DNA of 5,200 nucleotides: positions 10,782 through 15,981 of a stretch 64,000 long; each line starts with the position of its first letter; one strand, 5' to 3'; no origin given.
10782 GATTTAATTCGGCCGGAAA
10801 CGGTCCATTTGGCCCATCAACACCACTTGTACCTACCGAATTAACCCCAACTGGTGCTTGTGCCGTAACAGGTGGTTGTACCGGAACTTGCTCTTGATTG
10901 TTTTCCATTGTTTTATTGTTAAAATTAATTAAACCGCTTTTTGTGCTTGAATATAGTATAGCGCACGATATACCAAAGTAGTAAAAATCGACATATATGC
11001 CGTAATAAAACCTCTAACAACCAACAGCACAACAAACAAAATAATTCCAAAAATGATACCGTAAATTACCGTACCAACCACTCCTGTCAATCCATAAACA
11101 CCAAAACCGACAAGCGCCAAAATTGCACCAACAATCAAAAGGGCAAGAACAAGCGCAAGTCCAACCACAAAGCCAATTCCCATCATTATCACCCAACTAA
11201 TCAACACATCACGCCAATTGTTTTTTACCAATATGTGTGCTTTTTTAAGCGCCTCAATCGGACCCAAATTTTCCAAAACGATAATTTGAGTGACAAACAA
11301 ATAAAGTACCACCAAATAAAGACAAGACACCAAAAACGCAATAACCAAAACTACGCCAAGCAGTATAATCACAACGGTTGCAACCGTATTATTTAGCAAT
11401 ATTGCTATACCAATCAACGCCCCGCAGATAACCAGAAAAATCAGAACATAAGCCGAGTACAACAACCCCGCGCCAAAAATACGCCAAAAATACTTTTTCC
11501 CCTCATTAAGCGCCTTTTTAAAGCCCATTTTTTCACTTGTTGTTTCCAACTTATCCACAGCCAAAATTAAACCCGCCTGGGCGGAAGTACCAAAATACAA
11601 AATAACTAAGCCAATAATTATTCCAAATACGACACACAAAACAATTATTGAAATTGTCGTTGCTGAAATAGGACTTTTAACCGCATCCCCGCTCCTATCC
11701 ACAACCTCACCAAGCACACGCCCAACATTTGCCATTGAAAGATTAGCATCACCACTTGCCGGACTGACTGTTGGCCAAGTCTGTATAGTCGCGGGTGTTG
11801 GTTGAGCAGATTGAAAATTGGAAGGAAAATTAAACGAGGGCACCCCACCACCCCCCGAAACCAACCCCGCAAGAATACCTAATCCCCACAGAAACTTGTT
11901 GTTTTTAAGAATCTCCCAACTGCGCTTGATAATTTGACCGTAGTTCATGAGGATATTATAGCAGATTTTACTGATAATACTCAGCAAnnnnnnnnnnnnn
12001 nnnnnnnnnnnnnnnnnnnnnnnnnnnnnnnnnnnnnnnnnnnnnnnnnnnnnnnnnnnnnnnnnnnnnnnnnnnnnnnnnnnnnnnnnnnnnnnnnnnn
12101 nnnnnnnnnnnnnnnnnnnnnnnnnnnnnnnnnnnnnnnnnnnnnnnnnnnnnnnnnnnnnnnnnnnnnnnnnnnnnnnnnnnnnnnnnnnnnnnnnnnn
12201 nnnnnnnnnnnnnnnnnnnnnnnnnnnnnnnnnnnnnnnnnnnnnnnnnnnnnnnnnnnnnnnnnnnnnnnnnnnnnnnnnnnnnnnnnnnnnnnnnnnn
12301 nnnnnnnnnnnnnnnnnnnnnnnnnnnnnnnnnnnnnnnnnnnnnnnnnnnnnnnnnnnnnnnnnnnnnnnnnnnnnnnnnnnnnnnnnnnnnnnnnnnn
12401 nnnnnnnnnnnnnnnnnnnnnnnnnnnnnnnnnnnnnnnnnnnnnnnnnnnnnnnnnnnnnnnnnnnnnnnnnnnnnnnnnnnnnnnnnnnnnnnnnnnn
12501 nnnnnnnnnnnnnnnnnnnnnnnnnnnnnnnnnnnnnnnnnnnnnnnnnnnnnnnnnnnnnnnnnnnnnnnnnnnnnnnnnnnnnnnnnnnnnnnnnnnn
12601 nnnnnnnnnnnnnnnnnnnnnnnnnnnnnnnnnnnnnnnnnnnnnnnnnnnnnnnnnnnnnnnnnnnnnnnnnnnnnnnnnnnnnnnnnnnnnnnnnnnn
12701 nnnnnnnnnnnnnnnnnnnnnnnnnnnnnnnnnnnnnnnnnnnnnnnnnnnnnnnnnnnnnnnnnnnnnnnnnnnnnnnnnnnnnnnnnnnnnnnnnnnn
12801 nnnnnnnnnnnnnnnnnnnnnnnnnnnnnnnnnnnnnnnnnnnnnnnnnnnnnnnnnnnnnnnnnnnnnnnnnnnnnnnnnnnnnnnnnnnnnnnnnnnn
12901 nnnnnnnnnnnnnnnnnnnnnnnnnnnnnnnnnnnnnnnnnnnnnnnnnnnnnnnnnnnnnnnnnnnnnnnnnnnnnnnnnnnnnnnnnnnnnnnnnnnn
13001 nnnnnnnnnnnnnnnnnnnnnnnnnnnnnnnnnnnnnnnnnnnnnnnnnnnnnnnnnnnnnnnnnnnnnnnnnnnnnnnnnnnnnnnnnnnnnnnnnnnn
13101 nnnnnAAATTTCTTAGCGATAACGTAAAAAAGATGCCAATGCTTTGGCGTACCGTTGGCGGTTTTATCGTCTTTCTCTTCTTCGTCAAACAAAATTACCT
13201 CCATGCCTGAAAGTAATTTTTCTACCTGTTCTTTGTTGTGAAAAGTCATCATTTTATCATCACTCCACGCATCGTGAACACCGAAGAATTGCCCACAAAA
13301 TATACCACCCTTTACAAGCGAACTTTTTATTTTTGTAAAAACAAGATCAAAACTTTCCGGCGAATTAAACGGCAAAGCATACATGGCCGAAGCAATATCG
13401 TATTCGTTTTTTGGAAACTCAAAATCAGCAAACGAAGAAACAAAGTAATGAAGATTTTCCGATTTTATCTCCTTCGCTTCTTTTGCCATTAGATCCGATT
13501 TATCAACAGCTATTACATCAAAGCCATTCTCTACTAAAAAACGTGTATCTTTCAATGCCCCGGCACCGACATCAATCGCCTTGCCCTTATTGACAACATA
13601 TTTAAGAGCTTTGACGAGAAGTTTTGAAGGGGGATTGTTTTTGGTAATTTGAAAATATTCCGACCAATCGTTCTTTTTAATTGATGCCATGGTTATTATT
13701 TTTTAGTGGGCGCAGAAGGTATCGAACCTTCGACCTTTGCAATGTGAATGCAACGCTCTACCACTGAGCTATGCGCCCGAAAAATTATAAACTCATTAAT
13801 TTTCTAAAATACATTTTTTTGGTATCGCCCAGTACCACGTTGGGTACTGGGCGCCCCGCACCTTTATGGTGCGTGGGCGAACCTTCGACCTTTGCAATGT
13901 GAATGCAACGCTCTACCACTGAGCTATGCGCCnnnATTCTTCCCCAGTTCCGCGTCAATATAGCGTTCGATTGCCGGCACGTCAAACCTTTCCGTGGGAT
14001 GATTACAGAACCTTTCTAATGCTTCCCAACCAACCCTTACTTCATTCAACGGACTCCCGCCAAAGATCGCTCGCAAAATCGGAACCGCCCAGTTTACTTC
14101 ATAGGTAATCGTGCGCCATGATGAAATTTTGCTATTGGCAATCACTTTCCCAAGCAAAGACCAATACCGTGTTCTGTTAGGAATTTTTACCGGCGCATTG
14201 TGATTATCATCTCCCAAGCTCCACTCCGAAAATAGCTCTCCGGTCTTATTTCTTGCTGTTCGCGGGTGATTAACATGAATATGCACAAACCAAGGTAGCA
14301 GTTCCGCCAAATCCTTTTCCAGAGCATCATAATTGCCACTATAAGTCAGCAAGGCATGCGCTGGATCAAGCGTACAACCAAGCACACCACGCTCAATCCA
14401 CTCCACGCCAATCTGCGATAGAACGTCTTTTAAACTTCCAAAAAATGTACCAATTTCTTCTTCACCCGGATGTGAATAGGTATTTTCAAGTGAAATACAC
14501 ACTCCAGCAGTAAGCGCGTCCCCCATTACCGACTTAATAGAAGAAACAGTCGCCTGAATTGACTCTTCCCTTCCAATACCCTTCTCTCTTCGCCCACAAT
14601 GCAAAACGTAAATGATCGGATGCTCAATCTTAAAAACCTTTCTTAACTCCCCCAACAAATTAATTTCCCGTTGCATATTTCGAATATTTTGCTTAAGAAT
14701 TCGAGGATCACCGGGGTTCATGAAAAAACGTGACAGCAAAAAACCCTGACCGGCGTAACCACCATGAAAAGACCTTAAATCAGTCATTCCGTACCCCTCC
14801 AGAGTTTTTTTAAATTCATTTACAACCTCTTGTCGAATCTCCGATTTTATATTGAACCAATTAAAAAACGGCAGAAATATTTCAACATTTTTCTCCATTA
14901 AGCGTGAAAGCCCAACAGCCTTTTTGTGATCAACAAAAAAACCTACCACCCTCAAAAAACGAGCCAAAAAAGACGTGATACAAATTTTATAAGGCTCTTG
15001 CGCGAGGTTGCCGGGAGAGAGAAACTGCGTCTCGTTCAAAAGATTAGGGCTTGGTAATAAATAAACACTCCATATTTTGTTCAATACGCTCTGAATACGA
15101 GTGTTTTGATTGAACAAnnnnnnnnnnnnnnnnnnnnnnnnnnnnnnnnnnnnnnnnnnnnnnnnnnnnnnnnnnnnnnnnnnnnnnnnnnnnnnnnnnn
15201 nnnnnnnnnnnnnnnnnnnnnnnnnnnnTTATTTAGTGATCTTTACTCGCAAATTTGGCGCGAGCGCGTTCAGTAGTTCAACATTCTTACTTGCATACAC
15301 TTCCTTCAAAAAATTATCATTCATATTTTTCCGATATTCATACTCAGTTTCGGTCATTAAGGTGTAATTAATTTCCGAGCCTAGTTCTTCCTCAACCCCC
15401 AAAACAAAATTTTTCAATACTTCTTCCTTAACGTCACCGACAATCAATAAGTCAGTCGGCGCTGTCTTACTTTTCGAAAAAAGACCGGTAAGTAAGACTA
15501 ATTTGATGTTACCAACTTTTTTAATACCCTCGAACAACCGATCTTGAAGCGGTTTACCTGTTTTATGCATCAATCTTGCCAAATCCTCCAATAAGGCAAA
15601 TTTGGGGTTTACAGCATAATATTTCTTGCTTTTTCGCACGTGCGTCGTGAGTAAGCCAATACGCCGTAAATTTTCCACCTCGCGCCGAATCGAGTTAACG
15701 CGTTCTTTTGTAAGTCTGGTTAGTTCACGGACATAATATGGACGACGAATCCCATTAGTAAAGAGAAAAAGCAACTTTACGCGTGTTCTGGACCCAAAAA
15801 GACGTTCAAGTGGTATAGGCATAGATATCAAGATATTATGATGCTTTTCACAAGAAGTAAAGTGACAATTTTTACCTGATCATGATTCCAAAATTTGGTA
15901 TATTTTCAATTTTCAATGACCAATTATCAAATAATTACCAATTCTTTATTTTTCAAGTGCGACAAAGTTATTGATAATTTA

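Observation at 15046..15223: Two MITE-like elements with about 25-bp terminal inverted repeats and a covarying central hairpin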

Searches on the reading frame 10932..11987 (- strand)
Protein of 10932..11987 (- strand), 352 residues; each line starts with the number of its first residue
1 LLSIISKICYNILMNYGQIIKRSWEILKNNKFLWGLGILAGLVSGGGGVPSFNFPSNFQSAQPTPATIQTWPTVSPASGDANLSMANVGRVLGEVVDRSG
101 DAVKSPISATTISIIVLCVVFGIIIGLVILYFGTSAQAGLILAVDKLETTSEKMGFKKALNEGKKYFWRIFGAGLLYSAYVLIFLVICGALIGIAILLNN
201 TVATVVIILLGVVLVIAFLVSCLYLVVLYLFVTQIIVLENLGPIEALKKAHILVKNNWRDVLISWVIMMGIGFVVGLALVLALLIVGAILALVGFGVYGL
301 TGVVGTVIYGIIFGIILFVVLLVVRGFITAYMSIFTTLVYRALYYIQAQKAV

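Call 81: search_protein_families(library=pfam, proteins=[window:10932-11987:-], max_evalue=0.001)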
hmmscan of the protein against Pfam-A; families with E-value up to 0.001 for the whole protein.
window:10932-11987:- (352 aa): 2 families
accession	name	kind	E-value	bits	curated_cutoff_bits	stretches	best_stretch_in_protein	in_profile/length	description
PF24400.1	DUF7544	-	6.1e-15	55.7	27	1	36-340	29-292/302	Family of unknown function (DUF7544)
PF25231.1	DUF7847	-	1.2e-05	25.1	28.7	1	122-280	41-201/252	Domain of unknown function (DUF7847)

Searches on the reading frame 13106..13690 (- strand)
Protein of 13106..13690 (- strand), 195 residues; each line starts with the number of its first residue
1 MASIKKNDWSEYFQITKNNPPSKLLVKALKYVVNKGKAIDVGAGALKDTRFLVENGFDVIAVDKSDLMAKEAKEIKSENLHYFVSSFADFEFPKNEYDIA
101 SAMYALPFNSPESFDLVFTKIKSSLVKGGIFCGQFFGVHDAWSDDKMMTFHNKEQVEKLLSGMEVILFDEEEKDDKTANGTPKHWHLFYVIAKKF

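Call 81: search_protein_families(library=pfam, proteins=[window:13106-13690:-], max_evalue=0.001)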
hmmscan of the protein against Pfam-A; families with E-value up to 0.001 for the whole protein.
window:13106-13690:- (195 aa): 4 families
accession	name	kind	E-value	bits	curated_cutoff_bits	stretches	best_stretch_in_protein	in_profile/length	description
PF13649.12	Methyltransf_25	-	3e-09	37.9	27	1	39-129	2-97/97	Methyltransferase domain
PF08241.18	Methyltransf_11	-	6.3e-08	33.6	21.2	1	39-132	1-94/95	Methyltransferase domain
PF03848.20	TehB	-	7.6e-07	29.2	20.4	1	12-129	8-128/193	Tellurite resistance protein TehB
PF13489.12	Methyltransf_23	-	0.00015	21.9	27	1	24-134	12-117/164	Methyltransferase domain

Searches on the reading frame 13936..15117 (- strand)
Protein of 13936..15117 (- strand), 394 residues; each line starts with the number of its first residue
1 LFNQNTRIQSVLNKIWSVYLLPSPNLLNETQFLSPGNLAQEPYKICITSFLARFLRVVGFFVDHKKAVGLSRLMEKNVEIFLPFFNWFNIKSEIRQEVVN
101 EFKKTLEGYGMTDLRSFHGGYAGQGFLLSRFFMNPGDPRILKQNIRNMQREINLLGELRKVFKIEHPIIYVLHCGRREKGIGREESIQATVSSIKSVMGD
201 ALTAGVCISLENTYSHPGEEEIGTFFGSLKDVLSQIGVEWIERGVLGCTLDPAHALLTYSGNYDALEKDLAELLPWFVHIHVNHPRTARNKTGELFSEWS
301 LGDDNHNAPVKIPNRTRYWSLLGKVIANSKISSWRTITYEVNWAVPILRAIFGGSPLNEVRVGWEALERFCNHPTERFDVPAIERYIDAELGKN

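Call 81: search_protein_families(library=pfam, proteins=[window:13936-15117:-], max_evalue=0.001)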
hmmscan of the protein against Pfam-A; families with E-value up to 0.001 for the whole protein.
window:13936-15117:- (394 aa): 1 family
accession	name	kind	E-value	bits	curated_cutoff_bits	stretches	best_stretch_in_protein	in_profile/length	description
PF01261.30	AP_endonuc_2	-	1.5e-10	41.6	31.1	1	90-285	21-188/249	Xylose isomerase-like TIM barrel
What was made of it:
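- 13933..15039 (-): TIM-barrel (AP_endonuc_2) gene with corrected start: TTG at 15039-15037, 6 nt outside the left end of copy A. Call 81 (PF01261).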

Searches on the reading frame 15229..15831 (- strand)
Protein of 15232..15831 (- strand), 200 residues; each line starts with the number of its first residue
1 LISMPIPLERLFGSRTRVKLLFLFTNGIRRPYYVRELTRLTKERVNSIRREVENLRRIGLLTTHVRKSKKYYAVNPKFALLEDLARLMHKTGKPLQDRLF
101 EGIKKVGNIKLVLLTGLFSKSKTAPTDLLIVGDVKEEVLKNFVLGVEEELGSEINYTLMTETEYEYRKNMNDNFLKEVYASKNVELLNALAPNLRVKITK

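Call 59: find_encoding_contigs(protein=window:15229-15816:-, flank=2500, max_places=10)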
Protein window:15229-15816:- (195 aa): no gene with exactly this product is on record in the collection.
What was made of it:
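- Tried and rejected: One look-up was wasted on a wrong start codon (call 59).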

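Call 64: find_encoding_contigs(protein=window:15229-15822:-, flank=2500, max_places=10)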
Protein window:15229-15822:- (197 aa): 1 contig read that carries it; 1 place shown.
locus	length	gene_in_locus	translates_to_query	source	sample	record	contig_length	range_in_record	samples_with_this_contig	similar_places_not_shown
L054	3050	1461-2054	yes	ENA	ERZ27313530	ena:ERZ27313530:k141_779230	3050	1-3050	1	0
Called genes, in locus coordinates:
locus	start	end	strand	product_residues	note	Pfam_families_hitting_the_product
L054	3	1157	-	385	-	?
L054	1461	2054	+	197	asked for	-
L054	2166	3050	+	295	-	?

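Call 66: find_homologous_proteins(query=window:15229-15822:-, max_evalue=1e-15)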
Query window:15229-15822:- (197 aa): 163 proteins with E <= 1e-15 among 340 candidates; the best 120 are listed.
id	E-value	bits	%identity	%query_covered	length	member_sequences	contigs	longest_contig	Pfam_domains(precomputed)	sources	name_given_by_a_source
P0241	1.8e-108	378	89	100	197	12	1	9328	-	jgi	-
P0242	1.1e-104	366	85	100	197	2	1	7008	-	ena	-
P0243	2.0e-98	346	81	100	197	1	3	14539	-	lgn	-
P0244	4.3e-97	341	81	100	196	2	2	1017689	-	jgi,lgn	-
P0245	1.2e-94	333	78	100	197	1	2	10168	-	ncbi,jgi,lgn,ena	-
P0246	3.4e-94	332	80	95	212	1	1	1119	-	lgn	-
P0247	4.3e-90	319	73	100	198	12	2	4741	-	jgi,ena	jgi:hypothetical protein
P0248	4.8e-90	318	75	100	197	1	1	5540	-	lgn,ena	-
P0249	1.2e-87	311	72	99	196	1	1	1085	-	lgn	-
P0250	1.8e-87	310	74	97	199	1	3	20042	-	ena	-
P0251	3.9e-87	309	74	97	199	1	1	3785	-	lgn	-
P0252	5.8e-87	308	76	97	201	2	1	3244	-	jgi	jgi:hypothetical protein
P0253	1.1e-84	301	70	98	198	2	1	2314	-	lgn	-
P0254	1.5e-84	301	73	95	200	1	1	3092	-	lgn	-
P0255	1.0e-82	295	73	96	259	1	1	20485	-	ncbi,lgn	-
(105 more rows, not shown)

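Call 67: find_encoding_contigs(protein=P0241, flank=3000, max_places=3)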
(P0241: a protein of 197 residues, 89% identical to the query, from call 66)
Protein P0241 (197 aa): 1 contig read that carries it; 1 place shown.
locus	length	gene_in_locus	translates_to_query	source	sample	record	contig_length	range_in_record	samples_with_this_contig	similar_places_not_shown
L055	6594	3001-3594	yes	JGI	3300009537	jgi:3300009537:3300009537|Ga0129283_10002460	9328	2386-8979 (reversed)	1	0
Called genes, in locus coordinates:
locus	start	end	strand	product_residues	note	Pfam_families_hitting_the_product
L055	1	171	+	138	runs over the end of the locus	PF16320:Ribosomal_L12_N, PF00542:Ribosomal_L12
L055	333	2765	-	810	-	-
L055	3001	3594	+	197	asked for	-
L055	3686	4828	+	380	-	PF01261:AP_endonuc_2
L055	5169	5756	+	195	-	PF03848:TehB (weak), PF08241:Methyltransf_11, PF13649:Methyltransf_25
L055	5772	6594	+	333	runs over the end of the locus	PF24400:DUF7544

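Call 68: find_encoding_contigs(protein=P0242, flank=3000, max_places=3)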
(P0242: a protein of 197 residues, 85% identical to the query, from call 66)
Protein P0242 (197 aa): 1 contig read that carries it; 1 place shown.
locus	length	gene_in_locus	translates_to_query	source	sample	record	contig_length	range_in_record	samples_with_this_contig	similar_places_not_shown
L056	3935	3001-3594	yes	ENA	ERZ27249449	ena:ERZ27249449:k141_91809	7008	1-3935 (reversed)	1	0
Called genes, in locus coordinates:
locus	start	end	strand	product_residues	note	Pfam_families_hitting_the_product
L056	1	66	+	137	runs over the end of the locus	PF16320:Ribosomal_L12_N, PF00542:Ribosomal_L12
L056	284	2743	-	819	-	-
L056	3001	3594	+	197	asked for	-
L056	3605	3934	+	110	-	?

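Call 81: search_protein_families(library=pfam, proteins=[window:15232-15831:-], max_evalue=0.001)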
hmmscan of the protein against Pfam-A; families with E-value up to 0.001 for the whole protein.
window:15232-15831:- (200 aa): 0 families
